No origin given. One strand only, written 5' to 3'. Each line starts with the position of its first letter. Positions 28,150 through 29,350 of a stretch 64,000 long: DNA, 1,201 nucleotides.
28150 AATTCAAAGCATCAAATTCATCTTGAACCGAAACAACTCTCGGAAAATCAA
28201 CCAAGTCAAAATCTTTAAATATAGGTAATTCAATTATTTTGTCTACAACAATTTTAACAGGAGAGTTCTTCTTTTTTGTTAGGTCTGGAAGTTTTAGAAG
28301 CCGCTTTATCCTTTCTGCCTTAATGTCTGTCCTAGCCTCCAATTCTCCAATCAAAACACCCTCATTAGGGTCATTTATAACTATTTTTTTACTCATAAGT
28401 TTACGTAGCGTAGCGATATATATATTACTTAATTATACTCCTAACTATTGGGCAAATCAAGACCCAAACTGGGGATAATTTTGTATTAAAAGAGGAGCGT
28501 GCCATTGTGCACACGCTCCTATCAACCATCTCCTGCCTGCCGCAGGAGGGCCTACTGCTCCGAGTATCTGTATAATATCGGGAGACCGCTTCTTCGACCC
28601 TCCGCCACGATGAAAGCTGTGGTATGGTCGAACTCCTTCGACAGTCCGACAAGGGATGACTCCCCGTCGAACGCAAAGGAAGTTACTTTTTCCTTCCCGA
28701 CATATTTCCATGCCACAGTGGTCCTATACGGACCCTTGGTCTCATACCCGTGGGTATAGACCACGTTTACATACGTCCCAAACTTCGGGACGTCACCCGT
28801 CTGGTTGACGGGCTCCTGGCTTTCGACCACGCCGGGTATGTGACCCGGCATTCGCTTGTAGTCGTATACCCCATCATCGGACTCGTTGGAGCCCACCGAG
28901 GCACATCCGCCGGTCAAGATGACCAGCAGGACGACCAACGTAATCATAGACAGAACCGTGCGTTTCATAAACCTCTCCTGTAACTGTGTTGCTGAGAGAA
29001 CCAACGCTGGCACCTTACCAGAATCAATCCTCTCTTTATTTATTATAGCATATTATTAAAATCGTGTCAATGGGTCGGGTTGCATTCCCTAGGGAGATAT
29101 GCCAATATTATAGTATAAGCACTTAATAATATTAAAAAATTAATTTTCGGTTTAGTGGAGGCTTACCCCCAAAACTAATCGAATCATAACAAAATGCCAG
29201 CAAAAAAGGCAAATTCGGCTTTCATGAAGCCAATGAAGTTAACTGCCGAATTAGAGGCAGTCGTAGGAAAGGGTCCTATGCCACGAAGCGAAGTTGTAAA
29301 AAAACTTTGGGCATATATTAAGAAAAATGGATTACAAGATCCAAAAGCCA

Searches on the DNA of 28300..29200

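Call 78: search_rna_families(source=window, start=28300, end=29200, threshold=evalue, max_evalue=5)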
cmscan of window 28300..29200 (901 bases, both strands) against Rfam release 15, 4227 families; matches with E-value up to 5: 2.
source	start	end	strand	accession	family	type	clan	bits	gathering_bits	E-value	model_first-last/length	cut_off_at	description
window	28788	28856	+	RF02784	SorX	Gene; sRNA;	-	19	46.6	0.082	1-73/73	no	Singlet oxygen resistance RNA X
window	29069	29183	+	RF03068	RT-3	Gene; sRNA;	-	13.2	40.5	1.9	1-148/148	no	RT-3 RNA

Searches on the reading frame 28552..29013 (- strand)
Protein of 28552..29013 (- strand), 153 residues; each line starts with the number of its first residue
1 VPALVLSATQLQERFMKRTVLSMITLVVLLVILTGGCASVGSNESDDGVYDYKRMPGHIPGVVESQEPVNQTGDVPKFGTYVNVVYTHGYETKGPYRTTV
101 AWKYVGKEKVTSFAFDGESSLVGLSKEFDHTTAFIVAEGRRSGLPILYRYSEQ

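Call 10: search_protein_families(library=pfam, proteins=[window:28552-29013:-], max_evalue=0.01)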
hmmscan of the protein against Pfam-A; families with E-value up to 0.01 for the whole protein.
window:28552-29013:- (153 aa): 0 families

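Call 65: find_homologous_proteins(query=window:28552-29010:-, max_evalue=0.001)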
Query window:28552-29010:- (152 aa): 1 proteins with E <= 0.001 among 32 candidates.
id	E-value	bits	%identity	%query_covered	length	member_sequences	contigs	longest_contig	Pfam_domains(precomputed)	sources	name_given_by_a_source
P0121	2.3e-86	305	100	91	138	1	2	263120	-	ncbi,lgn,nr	ncbi:MAG: hypothetical protein NTW11_02510 [Candidatus Staskawiczbacteria bacterium]|nr:hypothetical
